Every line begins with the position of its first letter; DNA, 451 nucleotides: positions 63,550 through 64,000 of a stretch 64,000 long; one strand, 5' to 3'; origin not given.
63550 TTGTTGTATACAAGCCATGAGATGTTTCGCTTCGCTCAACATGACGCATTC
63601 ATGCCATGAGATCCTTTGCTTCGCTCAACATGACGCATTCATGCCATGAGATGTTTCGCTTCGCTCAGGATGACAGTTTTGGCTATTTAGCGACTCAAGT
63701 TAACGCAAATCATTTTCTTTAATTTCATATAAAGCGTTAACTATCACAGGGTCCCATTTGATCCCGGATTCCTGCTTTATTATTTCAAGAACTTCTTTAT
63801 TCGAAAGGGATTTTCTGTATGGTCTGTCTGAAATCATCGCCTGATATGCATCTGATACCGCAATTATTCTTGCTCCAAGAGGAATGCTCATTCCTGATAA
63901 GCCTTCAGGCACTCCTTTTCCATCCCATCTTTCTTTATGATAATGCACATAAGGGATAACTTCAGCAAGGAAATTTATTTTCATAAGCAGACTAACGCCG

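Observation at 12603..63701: Six families of TIR-bounded hairpin elements fill the intergenic DNA and exchange internal modules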

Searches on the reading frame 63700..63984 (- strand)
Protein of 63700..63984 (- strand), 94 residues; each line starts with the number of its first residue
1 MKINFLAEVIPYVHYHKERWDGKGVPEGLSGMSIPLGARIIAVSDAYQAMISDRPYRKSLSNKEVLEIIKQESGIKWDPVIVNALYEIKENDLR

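Call 73: search_protein_families(library=pfam, proteins=[window:63700-63984:-], max_evalue=0.01)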
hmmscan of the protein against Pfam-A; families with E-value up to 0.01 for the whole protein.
window:63700-63984:- (94 aa): 2 families
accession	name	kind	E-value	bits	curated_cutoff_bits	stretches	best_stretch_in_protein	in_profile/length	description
PF13487.12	HD_5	-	3.1e-21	76.3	27.2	1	2-80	91-169/170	HD domain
PF01966.28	HD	-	0.00073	20.3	22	1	8-50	77-116/116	HD domain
